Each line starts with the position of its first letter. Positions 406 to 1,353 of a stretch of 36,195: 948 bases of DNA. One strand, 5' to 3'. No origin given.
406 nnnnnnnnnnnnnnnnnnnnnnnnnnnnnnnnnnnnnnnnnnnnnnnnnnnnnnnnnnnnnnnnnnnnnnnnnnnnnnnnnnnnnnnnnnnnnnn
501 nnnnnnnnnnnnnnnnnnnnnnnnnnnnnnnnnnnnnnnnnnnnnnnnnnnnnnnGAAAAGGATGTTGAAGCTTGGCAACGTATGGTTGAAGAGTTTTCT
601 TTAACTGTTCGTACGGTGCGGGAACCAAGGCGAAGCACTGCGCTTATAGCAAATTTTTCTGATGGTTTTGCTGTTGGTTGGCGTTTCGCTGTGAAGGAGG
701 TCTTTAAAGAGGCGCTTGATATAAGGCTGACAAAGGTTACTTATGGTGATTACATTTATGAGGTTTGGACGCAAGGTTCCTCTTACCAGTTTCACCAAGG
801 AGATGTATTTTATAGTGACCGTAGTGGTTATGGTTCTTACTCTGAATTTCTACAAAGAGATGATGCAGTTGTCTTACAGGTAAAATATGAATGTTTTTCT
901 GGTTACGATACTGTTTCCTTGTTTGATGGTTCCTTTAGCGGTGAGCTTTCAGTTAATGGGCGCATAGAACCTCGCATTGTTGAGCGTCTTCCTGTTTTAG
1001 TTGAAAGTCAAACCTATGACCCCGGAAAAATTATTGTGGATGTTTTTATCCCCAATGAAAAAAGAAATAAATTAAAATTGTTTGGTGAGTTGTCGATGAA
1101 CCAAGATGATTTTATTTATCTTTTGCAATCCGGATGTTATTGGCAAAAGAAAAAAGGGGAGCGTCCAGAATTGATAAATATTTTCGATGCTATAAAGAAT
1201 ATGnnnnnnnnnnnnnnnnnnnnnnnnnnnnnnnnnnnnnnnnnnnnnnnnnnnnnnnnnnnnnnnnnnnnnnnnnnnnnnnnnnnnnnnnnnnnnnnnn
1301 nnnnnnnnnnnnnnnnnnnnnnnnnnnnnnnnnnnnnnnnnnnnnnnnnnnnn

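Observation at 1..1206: AT-rich gene for a WYL + BRCT fusion protein with an unknown C-terminal domain, at the prophage edge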

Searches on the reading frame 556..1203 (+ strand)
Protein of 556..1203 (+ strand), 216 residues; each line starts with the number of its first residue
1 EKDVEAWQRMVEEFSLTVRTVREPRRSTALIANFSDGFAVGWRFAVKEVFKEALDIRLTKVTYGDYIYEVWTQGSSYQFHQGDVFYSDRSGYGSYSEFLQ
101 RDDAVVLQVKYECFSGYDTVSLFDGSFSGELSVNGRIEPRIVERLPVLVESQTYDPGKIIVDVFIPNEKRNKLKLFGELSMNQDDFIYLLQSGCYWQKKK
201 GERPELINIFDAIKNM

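Call 30: search_solved_structures(query=A2, max_evalue=10, show_alignments=2)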
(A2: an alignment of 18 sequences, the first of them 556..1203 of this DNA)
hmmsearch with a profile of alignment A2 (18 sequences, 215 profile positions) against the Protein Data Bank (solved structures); distinct sequences matched with E-value up to 10: 0.

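Call 37: predict_structure(alignment_id=A2)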
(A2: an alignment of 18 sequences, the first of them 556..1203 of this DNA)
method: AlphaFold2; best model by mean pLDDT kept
length: 216 residues; sequences in the alignment: 18
mean_pLDDT: 79.3   pTM: 0.68
mean pLDDT of the five models: 79.3, 77.8, 76.3, 76.0, 66.3
residues with pLDDT >= 90: 74; 70-90: 86; 50-70: 49; < 50: 7
segments of 3 or more residues with pLDDT < 50: 24-29
pLDDT, mean of each block of 10 residues (from residue 1): 68 63 45 83 90 63 57 63 95 94 96 75 82 67 79 79 96 96 87 89 92 88
secondary structure, 60 per line:
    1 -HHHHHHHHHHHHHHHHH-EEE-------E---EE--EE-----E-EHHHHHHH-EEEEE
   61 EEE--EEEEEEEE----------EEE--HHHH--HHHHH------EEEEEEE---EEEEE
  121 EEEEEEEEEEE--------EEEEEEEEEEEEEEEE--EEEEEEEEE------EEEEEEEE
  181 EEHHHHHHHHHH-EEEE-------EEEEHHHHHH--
elements in order: H2-18 E20-22 H48-54 E56-63 E66-73 E84-86 H89-92 H95-99 E106-112 E116-131 E140-155 E158-166 E173-182 H183-192 E194-197 E205-208 H209-214

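Call 49: fold_search(model_id=the predicted structure, library=viral)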
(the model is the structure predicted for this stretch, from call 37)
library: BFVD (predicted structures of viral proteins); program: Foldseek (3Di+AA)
matches with E <= 10: 542; with E <= 0.001: 1
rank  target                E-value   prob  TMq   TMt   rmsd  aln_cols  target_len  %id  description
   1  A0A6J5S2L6            3.6e-05  1.00  0.38  0.47  14.6       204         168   19  Uncharacterized protein [uncultured Caudovirales phage]
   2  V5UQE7                8.5e-02  0.06  0.12  0.05  18.3       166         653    7  Uncharacterized protein [Shigella phage pSb-1]
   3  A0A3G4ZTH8            1.5e-01  0.05  0.11  0.10  16.5       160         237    8  Uncharacterized protein [Edafosvirus sp.]
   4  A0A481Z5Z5            1.8e-01  0.35  0.15  0.10  17.0        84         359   18  NUDIX hydrolase [Pithovirus LCPAC201]
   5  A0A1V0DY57            3.1e-01  0.30  0.14  0.11  11.8        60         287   13  Uncharacterized protein [Dinoroseobacter phage vB_DshS-R5C]
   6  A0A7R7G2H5            3.3e-01  0.10  0.17  0.16  24.7       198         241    8  (no name in the UniProt tables at hand)
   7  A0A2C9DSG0            3.3e-01  0.09  0.11  0.08  23.7        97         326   13  Uncharacterized protein [Western grey kangaroopox virus]
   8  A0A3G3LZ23            3.3e-01  0.03  0.11  0.07  30.2       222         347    7  Minor tail protein [Brevibacterium phage Cantare]
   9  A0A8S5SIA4            3.5e-01  0.08  0.09  0.13  20.2       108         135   13  Uncharacterized protein [Myoviridae sp. ct04y17]
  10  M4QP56                3.5e-01  0.06  0.11  0.12  21.3       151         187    9  Uncharacterized protein [Loktanella phage pCB2051-A]
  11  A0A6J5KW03            3.5e-01  0.04  0.09  0.09  15.9       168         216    6  Tail tube protein [uncultured Caudovirales phage]
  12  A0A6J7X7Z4            3.5e-01  0.03  0.11  0.13  23.0       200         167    7  Uncharacterized protein [uncultured Caudovirales phage]
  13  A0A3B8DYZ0            3.7e-01  0.06  0.17  0.10  22.9       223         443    5  (no name in the UniProt tables at hand)
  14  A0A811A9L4            4.1e-01  0.11  0.11  0.10  22.1        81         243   16  (no name in the UniProt tables at hand)
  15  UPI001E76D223         4.3e-01  0.12  0.14  0.09  12.4       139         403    9  (no name look-up for this kind of identifier)
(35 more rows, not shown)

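Call 52: search_protein_families(library=phrogs, proteins=[window:556-1203:+], max_evalue=1)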
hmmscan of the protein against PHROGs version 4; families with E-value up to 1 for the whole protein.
window:556-1203:+ (216 aa): 2 families
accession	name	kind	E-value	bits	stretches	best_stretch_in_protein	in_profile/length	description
phrog_36782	-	unknown function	5.5e-42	145.2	1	3-199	195-391/407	-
phrog_31886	-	unknown function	4.8e-05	23.3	1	41-91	251-301/374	-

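Call 54: search_protein_representatives(alignment_id=A2)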
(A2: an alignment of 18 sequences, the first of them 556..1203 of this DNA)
Query: 18 sequences, 215 profile positions. Proteins with E-value up to 0.001 (for the whole library): 780; up to 1e-10: 396; up to 1e-30: 28. The best 150 are listed.
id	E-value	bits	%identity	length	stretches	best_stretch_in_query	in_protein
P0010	2.6e-92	324.1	-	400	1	3-213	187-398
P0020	1.2e-87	308.9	-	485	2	2-213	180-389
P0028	6.4e-65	234.6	-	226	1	8-205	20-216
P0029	1.4e-64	233.5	-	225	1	2-210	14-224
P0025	6.6e-64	231.3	-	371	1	5-211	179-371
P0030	1.8e-62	226.6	-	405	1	9-199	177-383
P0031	4.4e-62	225.3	-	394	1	2-213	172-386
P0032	5.3e-61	221.8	-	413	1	3-206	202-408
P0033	2.0e-52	193.8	-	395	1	8-203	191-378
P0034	7.1e-48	178.9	-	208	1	19-202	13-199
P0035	3.5e-44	166.8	-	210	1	12-202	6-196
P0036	1.1e-42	161.9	-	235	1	13-202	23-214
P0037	1.2e-42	161.8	-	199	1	17-198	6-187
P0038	7.3e-39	149.4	-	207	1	24-196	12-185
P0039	3.8e-37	143.8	-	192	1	23-197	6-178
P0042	2.6e-36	141.1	-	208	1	17-202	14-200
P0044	1.1e-34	135.7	-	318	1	24-199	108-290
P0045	1.3e-34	135.5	-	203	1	19-200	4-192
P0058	1.1e-29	119.5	-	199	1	22-199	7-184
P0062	3.5e-29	117.8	-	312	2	23-103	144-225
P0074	1.9e-26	108.8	-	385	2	11-110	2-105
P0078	4.8e-26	107.6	-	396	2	15-100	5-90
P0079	5.3e-26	107.4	-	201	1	16-199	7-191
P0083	2.5e-25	105.2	-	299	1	23-197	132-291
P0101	1.7e-23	99.2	-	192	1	17-199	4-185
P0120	5.9e-22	94.2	-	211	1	18-200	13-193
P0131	1.6e-21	92.8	-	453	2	24-97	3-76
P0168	1.1e-19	86.7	-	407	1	20-199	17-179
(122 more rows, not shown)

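Call 55: search_protein_families(library=pfam, proteins=[P0034, P0037, P0058, P0044, P0062, P0074, P0078, P0131, P0168, P0083], max_evalue=0.01)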
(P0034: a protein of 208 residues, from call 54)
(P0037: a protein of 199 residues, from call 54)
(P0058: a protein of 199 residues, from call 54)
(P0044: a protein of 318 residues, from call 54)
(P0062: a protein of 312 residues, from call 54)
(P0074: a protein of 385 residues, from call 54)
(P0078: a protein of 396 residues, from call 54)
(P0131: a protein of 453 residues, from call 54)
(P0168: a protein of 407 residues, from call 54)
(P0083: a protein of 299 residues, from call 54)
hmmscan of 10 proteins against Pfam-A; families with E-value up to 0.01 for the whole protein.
P0034 (208 aa): 0 families

P0037 (199 aa): 0 families

P0058 (199 aa): 0 families

P0044 (318 aa): 0 families

P0062 (312 aa): 0 families

P0074 (385 aa): 2 families
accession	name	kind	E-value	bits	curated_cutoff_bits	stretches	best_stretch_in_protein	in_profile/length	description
PF00533.33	BRCT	-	1.4e-08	35.3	21.3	1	292-378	4-73/78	BRCA1 C Terminus (BRCT) domain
PF16589.12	BRCT_2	-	0.00011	22.8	27.3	1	293-349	2-56/86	BRCT domain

P0078 (396 aa): 0 families

P0131 (453 aa): 1 family
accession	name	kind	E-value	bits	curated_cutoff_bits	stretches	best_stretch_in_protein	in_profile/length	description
PF00533.33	BRCT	-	1.9e-07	31.6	21.3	1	357-402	6-50/78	BRCA1 C Terminus (BRCT) domain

P0168 (407 aa): 0 families

P0083 (299 aa): 1 family
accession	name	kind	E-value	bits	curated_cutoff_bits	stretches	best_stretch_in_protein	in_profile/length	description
PF04434.22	SWIM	-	8.1e-08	32.1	19.6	1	88-123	8-36/38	SWIM zinc finger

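Call 59: search_protein_families(library=phrogs, proteins=[P0034, P0037, P0045, P0058, P0079, P0101, P0120, P0028, P0074, P0083], max_evalue=0.001)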
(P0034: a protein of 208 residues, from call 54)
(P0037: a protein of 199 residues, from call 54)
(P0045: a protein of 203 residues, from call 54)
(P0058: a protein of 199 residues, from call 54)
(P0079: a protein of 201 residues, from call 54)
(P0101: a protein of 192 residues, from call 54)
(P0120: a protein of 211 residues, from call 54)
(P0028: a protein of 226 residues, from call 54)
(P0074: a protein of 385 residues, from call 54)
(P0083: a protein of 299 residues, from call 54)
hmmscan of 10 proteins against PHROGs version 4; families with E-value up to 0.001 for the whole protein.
P0034 (208 aa): 2 families
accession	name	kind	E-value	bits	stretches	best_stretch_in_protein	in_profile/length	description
phrog_36782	-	unknown function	1.9e-29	103.9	1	15-197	213-392/407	-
phrog_31886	-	unknown function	5.6e-05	23.1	1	35-81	251-297/374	-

P0037 (199 aa): 2 families
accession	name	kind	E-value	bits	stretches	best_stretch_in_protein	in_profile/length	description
phrog_36782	-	unknown function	6.2e-30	105.5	1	11-186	214-389/407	-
phrog_31886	-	unknown function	1.9e-06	27.9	1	30-110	251-315/374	-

P0045 (203 aa): 2 families
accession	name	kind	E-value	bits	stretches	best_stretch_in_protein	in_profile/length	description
phrog_36782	-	unknown function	1.7e-23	84.3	1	10-186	218-386/407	-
phrog_31886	-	unknown function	0.00036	20.4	0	24-68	250-294/374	-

P0058 (199 aa): 2 families
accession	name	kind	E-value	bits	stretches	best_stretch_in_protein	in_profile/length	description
phrog_36782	-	unknown function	1.9e-18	67.7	1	10-179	218-386/407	-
phrog_31886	-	unknown function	0.00088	19.1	0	24-67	250-293/374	-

P0079 (201 aa): 1 family
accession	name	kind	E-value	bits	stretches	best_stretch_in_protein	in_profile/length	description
phrog_36782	-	unknown function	2.5e-22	80.5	1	18-186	220-386/407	-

P0101 (192 aa): 2 families
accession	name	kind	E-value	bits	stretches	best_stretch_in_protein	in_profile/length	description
phrog_36782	-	unknown function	8.4e-16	59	1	10-182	215-388/407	-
phrog_31886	-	unknown function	1.3e-05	25.2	1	27-77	250-300/374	-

P0120 (211 aa): 1 family
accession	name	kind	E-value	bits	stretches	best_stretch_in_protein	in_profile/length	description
phrog_36782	-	unknown function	2.5e-16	60.7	1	24-82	221-279/407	-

P0028 (226 aa): 2 families
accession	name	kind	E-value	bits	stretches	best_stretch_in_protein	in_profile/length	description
phrog_36782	-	unknown function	5e-88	296.8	1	12-225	192-406/407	-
phrog_31886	-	unknown function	6.7e-06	26.1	1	53-100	251-298/374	-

P0074 (385 aa): 3 families
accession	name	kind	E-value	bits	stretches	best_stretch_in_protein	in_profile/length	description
phrog_3989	-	unknown function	2.2e-39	136.5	1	172-384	79-293/296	-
phrog_36782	-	unknown function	2.1e-17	64.2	2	3-105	204-301/407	-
phrog_3869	-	DNA, RNA and nucleotide metabolism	0.00017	21.2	1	284-343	565-627/656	NAD-dependent DNA ligase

P0083 (299 aa): 1 family
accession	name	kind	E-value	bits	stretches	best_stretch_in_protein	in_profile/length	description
phrog_36782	-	unknown function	8.1e-17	62.3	1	131-289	214-387/407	-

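Call 60: find_encoding_contigs(protein=P0034, flank=6000, max_places=4)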
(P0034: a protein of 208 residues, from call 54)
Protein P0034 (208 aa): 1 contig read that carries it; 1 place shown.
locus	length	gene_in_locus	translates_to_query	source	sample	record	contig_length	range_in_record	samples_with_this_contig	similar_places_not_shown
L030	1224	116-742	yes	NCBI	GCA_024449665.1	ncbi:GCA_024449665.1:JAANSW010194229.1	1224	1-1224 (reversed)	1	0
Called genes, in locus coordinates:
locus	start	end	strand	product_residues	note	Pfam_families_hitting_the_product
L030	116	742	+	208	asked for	-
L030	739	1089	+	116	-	-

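Call 62: find_related_loci(query=A5, collection=genome_contigs, flank=6000)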
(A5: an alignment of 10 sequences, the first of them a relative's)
Query A5 (208 aa) in genome_contigs; peptide patterns used: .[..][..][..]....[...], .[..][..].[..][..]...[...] (x = any residue, [..] = any of these).
99 stretches matched a pattern; 11 encode a relative of the query (tblastn E <= 1e-3); 11 distinct loci.
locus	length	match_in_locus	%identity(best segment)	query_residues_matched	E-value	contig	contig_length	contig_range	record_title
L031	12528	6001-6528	54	20-195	1e-59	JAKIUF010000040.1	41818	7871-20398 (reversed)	MAG: Gammaproteobacteria bacterium isolate D100SM.bin.11 NODE_410_length_41818_cov_6.172052, whole genome shotgun sequen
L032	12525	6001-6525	47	10-206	6e-52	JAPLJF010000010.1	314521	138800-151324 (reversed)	MAG: Deltaproteobacteria bacterium isolate LacPavin_0920_WC70_MAG_51_65 LacPavin_0920_WC70_scaffold_481325, whole genome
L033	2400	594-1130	41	20-199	1e-46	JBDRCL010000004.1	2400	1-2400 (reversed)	MAG: Methanobacteriota archaeon isolate MEGAHIT-group-1.183 k141_13262437, whole genome shotgun sequence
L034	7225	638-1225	35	20-200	1e-33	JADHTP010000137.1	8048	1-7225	MAG: Deltaproteobacteria bacterium isolate BS150m-G23 BS-150m-C8519, whole genome shotgun sequence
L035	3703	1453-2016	36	17-203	3e-33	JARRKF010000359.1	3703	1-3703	MAG: Ignavibacteriaceae bacterium isolate Spart_039_MAG scaffold_72639, whole genome shotgun sequence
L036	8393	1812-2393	33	3-201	9e-26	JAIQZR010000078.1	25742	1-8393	MAG: Candidatus Scalindua sp. isolate OFTM180 OFTM180_77, whole genome shotgun sequence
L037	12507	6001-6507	33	23-191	2e-24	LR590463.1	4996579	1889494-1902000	Serratia rubidaea strain NCTC12971 genome assembly, chromosome: 1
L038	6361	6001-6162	56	11-65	1e-15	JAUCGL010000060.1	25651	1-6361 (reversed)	Candidatus Halobeggiatoa sp. HSG11 NODE_60_length_25651, whole genome shotgun sequence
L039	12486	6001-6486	31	23-193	2e-15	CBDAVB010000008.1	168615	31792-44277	MAG: Parashewanella sp. isolate 02d7260b-6f33-47c9-92c3-bf56a625e1d3 genome assembly, contig: contig_8, whole genome sho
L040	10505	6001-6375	26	35-192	6e-11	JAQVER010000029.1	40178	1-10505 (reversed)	MAG: Desulfocapsaceae bacterium isolate STE_14 NODE_1777_length_40178_cov_3.631170_Sandtown_E, whole genome shotgun sequ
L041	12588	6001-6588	26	17-191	2e-10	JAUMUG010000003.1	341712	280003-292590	MAG: Lautropia sp. isolate S11M_Sa_16 NODE_5_length_341712_cov_71.635400, whole genome shotgun sequence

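Call 66: search_protein_families(library=pfam, proteins=[L030:739-1086:+, L036:2399-3061:+, L041:6597-7256:+, L035:2269-2772:+, L032:5666-6007:+, L031:5452-5958:+, L031:3993-4979:-, L040:5857-7113:+, L034:434-1279:+, P0078], max_evalue=0.05)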
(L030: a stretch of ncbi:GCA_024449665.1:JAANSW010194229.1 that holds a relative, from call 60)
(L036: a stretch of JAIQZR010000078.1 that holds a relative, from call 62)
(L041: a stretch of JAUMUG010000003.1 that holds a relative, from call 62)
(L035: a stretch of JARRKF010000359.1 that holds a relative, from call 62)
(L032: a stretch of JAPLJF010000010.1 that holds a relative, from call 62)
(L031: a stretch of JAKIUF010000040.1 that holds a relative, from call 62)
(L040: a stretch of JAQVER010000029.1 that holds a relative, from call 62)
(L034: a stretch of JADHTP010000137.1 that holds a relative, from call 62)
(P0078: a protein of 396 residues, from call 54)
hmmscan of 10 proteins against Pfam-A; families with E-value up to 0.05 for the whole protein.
L030:739-1086:+ (116 aa): 1 family
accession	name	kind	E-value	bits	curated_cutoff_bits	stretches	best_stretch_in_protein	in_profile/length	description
PF00401.25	ATP-synt_DE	-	0.026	15.1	24.6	1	77-104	4-31/47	ATP synthase, Delta/Epsilon chain, long alpha-helix domain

L036:2399-3061:+ (221 aa): 1 family
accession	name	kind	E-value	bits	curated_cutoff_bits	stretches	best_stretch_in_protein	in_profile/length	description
PF00533.33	BRCT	-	0.023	15.3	21.3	0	138-192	8-52/78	BRCA1 C Terminus (BRCT) domain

L041:6597-7256:+ (220 aa): 0 families

L035:2269-2772:+ (168 aa): 1 family
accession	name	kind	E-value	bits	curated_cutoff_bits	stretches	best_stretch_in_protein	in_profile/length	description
PF01740.26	STAS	-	1.1e-08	35.2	22.6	1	79-158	27-106/106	STAS domain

L032:5666-6007:+ (114 aa): 4 families
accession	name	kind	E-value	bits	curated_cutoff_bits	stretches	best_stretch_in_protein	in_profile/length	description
PF16516.10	CC2-LZ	-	0.015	16.2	35.3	1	67-109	6-48/100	Leucine zipper of domain CC2 of NEMO, NF-kappa-B essential modulator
PF14712.11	Snapin_Pallidin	-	0.044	14.7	29.6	0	63-106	44-86/89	Snapin/Pallidin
PF07924.16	NuiA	-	0.045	14.5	22.1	0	71-95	16-42/130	Nuclease A inhibitor-like protein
PF04434.22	SWIM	-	0.045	13.8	19.6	0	30-49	14-34/38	SWIM zinc finger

L031:5452-5958:+ (169 aa): 1 family
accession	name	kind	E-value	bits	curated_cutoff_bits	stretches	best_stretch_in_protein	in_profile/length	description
PF13280.12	WYL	-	0.025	15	21.8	0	30-51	45-66/70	WYL domain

L031:3993-4979:- (328 aa): 2 families
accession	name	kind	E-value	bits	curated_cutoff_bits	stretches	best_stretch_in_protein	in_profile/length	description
PF00589.27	Phage_integrase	-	4.1e-39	134.6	27.1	1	127-310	24-169/172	Phage integrase family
PF13495.12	Phage_int_SAM_4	-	2.4e-31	108.4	27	1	10-92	1-83/85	Phage integrase, N-terminal SAM-like domain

L040:5857-7113:+ (419 aa): 1 family
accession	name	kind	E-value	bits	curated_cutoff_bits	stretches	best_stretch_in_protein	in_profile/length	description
PF13280.12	WYL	-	1e-11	45.1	21.8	1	340-391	16-68/70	WYL domain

L034:434-1279:+ (282 aa): 0 families

P0078 (396 aa): 1 family
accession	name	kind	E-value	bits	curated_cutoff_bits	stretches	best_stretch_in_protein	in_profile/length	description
PF13280.12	WYL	-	0.035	14.6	21.8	0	174-223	14-67/70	WYL domain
